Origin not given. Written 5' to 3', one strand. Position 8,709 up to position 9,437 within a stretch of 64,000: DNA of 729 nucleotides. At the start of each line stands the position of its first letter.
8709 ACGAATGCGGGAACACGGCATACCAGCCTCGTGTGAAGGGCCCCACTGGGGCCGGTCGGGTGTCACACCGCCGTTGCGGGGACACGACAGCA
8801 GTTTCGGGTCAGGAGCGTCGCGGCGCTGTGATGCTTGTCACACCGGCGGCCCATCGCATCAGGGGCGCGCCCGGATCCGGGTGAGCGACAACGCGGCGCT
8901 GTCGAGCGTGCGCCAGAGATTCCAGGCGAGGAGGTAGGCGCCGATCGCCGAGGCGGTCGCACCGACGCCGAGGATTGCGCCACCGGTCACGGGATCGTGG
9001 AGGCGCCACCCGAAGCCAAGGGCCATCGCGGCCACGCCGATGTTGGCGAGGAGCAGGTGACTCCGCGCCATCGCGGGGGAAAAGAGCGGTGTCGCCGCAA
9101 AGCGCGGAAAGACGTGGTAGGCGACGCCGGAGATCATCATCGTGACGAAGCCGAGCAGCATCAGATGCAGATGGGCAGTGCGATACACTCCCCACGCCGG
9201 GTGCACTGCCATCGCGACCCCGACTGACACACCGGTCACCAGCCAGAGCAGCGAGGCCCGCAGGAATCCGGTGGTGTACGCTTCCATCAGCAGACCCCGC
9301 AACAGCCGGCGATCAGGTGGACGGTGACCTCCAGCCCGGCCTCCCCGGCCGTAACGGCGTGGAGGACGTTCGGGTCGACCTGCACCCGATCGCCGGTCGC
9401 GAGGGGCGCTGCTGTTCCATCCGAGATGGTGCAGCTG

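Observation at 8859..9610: Cupin with CCGVC tail plus a 4-helix protein copying heme-copper-oxidase helix X, immediately upstream of nosZ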

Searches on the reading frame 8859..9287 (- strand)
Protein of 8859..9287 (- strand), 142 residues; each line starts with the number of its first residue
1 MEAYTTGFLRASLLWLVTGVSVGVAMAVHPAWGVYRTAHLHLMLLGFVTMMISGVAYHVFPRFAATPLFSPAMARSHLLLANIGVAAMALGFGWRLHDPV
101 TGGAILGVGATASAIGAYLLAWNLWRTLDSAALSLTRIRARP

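Call 3: search_protein_families(library=pfam, proteins=[window:8859-9287:-], max_evalue=1)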
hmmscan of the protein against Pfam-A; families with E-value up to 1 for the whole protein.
window:8859-9287:- (142 aa): 4 families
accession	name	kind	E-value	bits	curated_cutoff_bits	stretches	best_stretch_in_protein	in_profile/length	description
PF00115.25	COX1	-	3.4e-09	36.5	34.8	1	8-128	6-143/436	Cytochrome C and Quinol oxidase polypeptide I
PF04987.19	PigN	-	0.034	13.4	25.4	1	5-83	159-232/456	Phosphatidylinositolglycan class N (PIG-N)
PF16028.10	SLC3A2_N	-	0.16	12.1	27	1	26-56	24-54/77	Solute carrier family 3 member 2 N-terminus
PF04854.19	DUF624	-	0.34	11.6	24.2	0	31-57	48-74/77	Protein of unknown function, DUF624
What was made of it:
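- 8859..9287 (-): Four-helix membrane protein (142 aa): a single evolutionary unit of the heme-copper oxidase subunit I fold, predicted N-in/C-in. Pfam COX1 36.5 bits (call 3).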

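Call 4: search_protein_families(library=ncbifam, proteins=[window:8859-9287:-], max_evalue=1)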
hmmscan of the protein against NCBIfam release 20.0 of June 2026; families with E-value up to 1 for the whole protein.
window:8859-9287:- (142 aa): 3 families
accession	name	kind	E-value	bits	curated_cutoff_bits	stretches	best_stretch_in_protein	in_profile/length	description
NF011053.0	PRK14485.1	subfamily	8.2e-05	21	1080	1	36-87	343-394/716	putative bifunctional cbb3-type cytochrome c oxidase subunit I/II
TIGR00780.1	ccoN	equivalog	0.0024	16.8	583.15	1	35-86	340-392/474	cytochrome-c oxidase, cbb3-type subunit I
TIGR02891.1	CtaD_CoxA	equivalog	0.0037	16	670.75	1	4-90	333-419/504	cytochrome c oxidase subunit I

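Call 5: find_homologous_proteins(query=window:8859-9287:-, max_evalue=0.001)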
Query window:8859-9287:- (142 aa): 169 proteins with E <= 0.001 among 369 candidates; the best 120 are listed.
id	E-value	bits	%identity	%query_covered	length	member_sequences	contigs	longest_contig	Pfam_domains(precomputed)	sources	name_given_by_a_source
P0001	5.1e-82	291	97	100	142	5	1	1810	PF00115.26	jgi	-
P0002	4.0e-69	249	82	100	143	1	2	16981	PF00115.26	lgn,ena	-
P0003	1.1e-68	248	80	100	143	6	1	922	PF00115.26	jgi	-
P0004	3.7e-68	246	80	100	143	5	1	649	PF00115.26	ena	-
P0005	2.5e-67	243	78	100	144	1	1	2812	PF00115.26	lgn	-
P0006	6.5e-67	242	79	100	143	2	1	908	PF00115.26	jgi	jgi:hypothetical protein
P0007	2.6e-66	240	77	100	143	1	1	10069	PF00115.26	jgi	jgi:cbb3-type cytochrome oxidase subunit 1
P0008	1.4e-64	234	79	100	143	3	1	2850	PF00115.26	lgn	-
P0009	1.5e-64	234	80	100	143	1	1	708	PF00115.26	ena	-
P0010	6.1e-64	232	75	99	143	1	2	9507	PF00115.26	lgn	-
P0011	9.7e-64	232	80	100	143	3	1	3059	PF00115.26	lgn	-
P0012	1.6e-63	231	80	100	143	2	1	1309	PF00115.26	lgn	-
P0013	1.5e-62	228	77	99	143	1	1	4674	PF00115.26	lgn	-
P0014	2.0e-62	227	75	99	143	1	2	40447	PF00115.26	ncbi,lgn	ncbi:MAG: cbb3-type cytochrome c oxidase subunit I [Gemmatimonadales bacterium]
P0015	4.6e-62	226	80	93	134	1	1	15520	PF00115.26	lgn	-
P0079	4.7e-41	158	63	88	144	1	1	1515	PF05940.18,PF00115.26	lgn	-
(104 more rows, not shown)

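Call 6: search_solved_structures(query=window:8859-9287:-, max_evalue=10, show_alignments=5)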
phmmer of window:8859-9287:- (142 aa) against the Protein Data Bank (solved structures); distinct sequences matched with E-value up to 10: 1.
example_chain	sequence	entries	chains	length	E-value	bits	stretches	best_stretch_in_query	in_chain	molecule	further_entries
9m2y_A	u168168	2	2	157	0.57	13.5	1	87-117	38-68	DUF3237 protein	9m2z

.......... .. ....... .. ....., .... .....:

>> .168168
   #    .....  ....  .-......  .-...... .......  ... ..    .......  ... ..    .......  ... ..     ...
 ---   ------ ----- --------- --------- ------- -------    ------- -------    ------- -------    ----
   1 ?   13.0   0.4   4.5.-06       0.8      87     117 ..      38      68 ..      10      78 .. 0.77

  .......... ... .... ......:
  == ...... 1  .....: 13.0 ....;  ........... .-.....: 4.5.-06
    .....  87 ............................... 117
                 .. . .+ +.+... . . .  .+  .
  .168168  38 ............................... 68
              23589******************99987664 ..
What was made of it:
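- Tried and rejected: Single-sequence phmmer of the 142-aa protein against PDB found nothing relevant (call 6).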

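Call 13: search_solved_structures(query=A1, max_evalue=10, show_alignments=5)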
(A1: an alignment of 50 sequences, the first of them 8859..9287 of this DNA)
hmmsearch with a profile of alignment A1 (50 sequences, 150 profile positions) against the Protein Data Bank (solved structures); distinct sequences matched with E-value up to 10: 5.
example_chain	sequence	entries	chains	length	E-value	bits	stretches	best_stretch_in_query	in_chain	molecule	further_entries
9g6b_A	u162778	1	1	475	5.6e-15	58.4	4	5-94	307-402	cytochrome-c oxidase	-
3mk7_A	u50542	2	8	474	6.6e-14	55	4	5-94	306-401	Cytochrome c oxidase, cbb3-type, subunit N | Cbb3-type cytochrome c oxidase subunit CcoN1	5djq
8smr_E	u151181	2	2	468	3.3e-12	49.4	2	5-131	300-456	cytochrome-c oxidase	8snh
9g83_t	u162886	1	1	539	2.8e-11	46.4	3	35-92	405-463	cytochrome-c oxidase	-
6xkw_n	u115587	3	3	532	3.7e-10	42.8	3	35-92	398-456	Cytochrome c oxidase, Cbb3-type, subunit I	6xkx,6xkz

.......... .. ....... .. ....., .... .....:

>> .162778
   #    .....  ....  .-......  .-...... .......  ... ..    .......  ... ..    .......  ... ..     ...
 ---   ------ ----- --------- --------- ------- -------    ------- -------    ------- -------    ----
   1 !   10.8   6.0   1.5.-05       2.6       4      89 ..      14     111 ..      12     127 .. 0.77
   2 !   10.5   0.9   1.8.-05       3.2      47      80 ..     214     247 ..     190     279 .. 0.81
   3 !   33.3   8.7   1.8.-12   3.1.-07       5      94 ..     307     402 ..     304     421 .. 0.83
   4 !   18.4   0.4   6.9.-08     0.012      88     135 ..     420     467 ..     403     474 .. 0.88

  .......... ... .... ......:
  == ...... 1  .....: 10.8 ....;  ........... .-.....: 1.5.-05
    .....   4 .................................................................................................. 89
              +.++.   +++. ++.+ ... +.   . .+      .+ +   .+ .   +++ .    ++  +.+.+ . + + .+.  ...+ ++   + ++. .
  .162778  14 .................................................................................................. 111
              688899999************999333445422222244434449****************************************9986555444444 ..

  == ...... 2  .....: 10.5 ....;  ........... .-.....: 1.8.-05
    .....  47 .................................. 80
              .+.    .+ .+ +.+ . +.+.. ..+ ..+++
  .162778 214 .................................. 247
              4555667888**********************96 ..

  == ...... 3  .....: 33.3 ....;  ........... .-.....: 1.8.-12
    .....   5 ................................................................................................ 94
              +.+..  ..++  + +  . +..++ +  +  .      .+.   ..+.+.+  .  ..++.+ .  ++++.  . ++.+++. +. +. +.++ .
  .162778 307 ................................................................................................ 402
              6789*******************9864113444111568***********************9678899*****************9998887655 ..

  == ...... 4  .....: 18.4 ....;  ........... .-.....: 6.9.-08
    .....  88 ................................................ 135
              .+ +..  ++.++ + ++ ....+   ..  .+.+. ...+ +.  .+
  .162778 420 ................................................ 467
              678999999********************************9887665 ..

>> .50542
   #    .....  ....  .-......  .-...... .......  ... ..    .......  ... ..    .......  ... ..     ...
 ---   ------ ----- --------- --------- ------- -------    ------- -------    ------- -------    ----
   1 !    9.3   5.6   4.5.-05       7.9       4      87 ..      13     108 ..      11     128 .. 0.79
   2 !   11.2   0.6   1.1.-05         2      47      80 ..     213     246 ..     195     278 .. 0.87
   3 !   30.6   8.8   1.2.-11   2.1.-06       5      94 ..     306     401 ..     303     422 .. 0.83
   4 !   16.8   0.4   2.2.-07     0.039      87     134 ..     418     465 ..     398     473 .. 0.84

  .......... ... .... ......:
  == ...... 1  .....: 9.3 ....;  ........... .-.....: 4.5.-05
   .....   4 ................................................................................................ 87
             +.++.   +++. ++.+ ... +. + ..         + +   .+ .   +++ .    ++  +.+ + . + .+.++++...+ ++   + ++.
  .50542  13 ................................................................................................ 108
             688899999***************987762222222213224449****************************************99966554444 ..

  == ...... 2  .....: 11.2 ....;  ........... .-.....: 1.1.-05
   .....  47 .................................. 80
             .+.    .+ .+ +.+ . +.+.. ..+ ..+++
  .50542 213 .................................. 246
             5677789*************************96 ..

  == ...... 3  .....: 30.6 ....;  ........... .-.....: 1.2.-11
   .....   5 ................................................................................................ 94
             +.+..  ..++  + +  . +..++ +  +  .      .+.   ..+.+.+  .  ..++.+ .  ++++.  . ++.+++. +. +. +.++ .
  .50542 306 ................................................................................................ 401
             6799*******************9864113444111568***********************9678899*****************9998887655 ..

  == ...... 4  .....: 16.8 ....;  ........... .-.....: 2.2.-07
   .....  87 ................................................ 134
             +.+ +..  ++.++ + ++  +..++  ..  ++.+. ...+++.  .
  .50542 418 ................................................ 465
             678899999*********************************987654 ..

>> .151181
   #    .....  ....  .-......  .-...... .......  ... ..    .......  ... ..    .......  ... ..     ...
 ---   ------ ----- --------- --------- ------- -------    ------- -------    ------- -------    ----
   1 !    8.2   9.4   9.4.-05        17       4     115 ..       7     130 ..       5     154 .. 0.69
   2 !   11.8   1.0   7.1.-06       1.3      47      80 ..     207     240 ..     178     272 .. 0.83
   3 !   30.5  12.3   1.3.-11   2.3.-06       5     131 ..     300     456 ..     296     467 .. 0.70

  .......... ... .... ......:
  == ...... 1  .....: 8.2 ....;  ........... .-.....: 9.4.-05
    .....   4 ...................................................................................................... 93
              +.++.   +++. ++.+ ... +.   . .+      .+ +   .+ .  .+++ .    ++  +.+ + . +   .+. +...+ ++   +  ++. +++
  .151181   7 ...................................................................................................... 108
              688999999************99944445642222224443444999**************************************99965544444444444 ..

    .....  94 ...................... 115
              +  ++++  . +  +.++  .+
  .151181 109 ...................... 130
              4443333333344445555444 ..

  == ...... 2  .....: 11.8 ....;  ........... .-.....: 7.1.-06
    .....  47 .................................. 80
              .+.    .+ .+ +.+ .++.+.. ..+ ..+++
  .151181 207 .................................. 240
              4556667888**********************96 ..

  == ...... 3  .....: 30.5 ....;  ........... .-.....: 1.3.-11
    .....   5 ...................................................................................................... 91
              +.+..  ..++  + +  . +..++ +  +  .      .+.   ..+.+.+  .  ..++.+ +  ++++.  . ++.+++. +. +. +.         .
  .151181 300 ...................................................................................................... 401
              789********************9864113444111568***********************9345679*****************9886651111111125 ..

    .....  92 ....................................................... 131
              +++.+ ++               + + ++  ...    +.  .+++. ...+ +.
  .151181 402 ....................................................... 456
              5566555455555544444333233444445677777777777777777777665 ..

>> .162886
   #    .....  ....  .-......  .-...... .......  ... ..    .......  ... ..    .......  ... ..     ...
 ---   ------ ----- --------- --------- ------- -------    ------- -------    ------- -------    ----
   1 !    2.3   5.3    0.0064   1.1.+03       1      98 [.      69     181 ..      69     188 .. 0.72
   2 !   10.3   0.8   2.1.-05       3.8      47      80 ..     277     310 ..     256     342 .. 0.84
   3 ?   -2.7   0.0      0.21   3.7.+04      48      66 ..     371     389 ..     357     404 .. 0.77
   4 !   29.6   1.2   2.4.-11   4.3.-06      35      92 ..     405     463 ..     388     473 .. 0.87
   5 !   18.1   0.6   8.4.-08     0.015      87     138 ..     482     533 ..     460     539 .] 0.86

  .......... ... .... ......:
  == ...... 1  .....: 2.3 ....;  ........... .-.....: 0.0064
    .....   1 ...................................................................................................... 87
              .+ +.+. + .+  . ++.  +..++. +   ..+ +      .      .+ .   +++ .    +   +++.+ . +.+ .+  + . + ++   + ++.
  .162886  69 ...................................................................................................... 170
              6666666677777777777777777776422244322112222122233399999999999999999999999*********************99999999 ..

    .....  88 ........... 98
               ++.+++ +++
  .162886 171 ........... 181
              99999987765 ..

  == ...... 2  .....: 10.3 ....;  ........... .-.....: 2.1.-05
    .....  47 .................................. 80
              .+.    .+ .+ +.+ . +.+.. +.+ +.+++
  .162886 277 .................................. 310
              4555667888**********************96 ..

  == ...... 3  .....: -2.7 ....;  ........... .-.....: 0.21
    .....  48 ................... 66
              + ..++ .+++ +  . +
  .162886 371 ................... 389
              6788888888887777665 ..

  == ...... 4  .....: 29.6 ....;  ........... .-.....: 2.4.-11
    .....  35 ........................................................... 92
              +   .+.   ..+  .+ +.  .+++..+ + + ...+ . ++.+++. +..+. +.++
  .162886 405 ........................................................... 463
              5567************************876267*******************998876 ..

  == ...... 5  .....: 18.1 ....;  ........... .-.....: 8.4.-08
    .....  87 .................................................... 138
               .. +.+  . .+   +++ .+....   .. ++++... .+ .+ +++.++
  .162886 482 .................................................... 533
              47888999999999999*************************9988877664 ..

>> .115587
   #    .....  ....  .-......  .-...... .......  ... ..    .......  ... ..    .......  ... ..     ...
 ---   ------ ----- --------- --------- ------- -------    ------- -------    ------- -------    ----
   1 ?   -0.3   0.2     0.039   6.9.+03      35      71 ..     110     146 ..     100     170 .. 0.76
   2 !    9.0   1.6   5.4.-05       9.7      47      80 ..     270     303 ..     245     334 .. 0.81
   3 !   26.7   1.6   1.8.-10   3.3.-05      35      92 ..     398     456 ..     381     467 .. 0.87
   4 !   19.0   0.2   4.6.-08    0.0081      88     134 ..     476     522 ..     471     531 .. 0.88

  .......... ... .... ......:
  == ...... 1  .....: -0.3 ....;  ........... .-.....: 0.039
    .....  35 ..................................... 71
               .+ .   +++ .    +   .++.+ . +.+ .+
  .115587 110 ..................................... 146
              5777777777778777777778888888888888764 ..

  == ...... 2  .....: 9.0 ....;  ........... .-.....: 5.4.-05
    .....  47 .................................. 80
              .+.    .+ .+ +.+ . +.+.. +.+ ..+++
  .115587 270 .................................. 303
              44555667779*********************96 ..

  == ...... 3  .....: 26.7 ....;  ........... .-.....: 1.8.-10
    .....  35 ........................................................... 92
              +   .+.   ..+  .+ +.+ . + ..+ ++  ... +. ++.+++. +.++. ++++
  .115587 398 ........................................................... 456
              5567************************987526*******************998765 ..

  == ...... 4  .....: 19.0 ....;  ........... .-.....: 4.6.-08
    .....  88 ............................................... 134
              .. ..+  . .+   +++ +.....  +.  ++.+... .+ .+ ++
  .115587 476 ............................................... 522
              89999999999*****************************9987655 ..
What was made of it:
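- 8859..9287 (-): Family profile against CcoN residues 306-401 plus 418-465 (call 13).
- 9099..9176 (-): Codons for residues 38-63, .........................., the helix-X-like helix (TM2). His39 is at 9171-9173, His41 at 9165-9167 and His58 at 9114-9116. In P. stutzeri CcoN numbering, His39 = His345, His41 = His347 and His58 = His364 (call 13).
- Checked: The family profile against PDB gives cbb3 CcoN at E 5.6e-15 to 3.7e-10 (call 13).
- The best stretch is CcoN 306-401 plus 418-465, with weaker matches to the two other four-helix units at 13-108 and 213-246 (call 13). The His pair lies near the periplasmic side, as in oxidases (call 13). His39 and His41 align precisely with heme ligands of real oxidases (call 13).
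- Tried and rejected: A 50-sequence profile was needed (call 13).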

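Call 16: find_related_loci(query=A1, collection=genome_contigs, flank=10000)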
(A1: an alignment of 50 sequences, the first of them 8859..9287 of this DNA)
Query A1 (142 aa) in genome_contigs; peptide patterns used: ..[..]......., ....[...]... (x = any residue, [..] = any of these).
599 stretches matched a pattern (row limit reached: there are more); 376 encode a relative of the query (tblastn E <= 1e-3); the best 80 are kept; 80 distinct loci.
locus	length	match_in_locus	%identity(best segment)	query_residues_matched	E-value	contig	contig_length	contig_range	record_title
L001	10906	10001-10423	75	1-141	2e-67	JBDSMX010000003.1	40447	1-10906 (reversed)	MAG: Gemmatimonadales bacterium isolate cluster1_bin.402 k127_10252874, whole genome shotgun sequence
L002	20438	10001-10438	68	1-141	3e-52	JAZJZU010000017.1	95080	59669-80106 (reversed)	MAG: Gemmatimonadota bacterium isolate ADI_H2L1_1_122_18_3-bin035_1 ADIH2L11_B035_1_000000000017, whole genome shotgun s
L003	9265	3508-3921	59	1-138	3e-49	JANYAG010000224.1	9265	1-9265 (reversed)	MAG: Gemmatimonadetes bacterium isolate GL140_5_metabat_188_sub GL140_5_k141_644152, whole genome shotgun sequence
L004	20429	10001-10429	62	1-142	5e-49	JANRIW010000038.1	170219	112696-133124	MAG: Gemmatimonadales bacterium isolate bins.137 k141_1304251, whole genome shotgun sequence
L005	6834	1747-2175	62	1-142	4e-48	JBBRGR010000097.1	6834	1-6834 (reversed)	MAG: Gemmatimonadales bacterium isolate Co_metawrap_2641 Cmw_2641_k141_17100262_length_6834_cov_7.0000, whole genome sho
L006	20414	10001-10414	60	1-138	8e-48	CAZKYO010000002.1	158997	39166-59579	MAG TPA_asm: uncultured Gemmatimonadaceae bacterium isolate binchicken_co118_191 genome assembly, contig: NODE_40_length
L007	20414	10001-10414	59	1-138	1e-46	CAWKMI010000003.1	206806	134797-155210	MAG: uncultured Gemmatimonadales bacterium isolate MFD05442.bin.2.133 genome assembly, contig: contig_29015, whole genom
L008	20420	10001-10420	56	1-140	4e-46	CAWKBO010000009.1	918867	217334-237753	MAG: uncultured Gemmatimonadales bacterium isolate MFD05442.bin.2.33 genome assembly, contig: contig_6672, whole genome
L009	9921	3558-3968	58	1-137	4e-46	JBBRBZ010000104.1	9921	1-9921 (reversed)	MAG: Gemmatimonadales bacterium isolate Co_metawrap_2377 Cmw_2377_k141_16556288_length_9921_cov_12.9902, whole genome sh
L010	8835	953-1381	59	1-142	7e-46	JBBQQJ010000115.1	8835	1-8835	MAG: Gemmatimonadales bacterium isolate Co_metawrap_1575 Cmw_1575_k141_29738228_length_8835_cov_7.0000, whole genome sho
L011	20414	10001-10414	55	1-138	2e-45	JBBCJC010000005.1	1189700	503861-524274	MAG: Gemmatimonadales bacterium isolate MAG_CPA_16 P10A_000000076803, whole genome shotgun sequence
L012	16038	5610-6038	57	1-142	2e-45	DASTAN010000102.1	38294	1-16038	MAG TPA_asm: Gemmatimonadales bacterium isolate SMAG_U738 k141_909527, whole genome shotgun sequence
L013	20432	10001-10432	62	1-142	1e-44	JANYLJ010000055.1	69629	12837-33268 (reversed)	MAG: Gemmatimonadetes bacterium isolate GL140_6_metabinner_2 GL140_6_k141_44772, whole genome shotgun sequence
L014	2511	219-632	57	1-138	8e-45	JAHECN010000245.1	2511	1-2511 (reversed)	MAG: Gemmatimonadetes bacterium isolate Ww170 NODE_185138_length_2511_cov_5.325941, whole genome shotgun sequence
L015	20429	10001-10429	62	1-142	3e-43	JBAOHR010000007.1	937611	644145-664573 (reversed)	MAG: Gemmatimonadales bacterium isolate AS_Ams2_Bin22 np1-np2_contig_3612, whole genome shotgun sequence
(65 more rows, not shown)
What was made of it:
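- Intact ORFs of 142-165 aa occur in at least 376 species genomes (call 16).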

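Call 22: predict_structure(alignment_id=A1)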
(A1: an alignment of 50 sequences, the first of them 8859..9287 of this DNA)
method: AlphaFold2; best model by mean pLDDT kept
length: 142 residues; sequences in the alignment: 50
mean_pLDDT: 92.1   pTM: 0.81
mean pLDDT of the five models: 92.1, 92.0, 91.3, 90.8, 90.2
residues with pLDDT >= 90: 120; 70-90: 11; 50-70: 11; < 50: 0
segments of 3 or more residues with pLDDT < 50: none
pLDDT, mean of each block of 10 residues (from residue 1): 93 98 96 95 97 95 91 97 97 94 96 97 93 60 55
secondary structure, 60 per line:
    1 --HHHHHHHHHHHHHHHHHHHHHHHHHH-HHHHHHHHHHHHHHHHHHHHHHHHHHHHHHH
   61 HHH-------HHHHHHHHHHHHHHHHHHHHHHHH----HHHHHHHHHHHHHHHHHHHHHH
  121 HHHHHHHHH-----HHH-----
elements in order: H3-28 H30-63 H71-94 H99-129
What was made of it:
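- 8859..9287 (-): AlphaFold2 pLDDT 92.1 with four helices (call 22).
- On NnrS (PF05940): The protein has four helices in 142 aa (call 22).
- Checked: The AlphaFold2 model has four helices: 3-28, 30-63, 71-94 and 99-129 (call 22).
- The AlphaFold2 model has pLDDT 92.1 (call 22).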
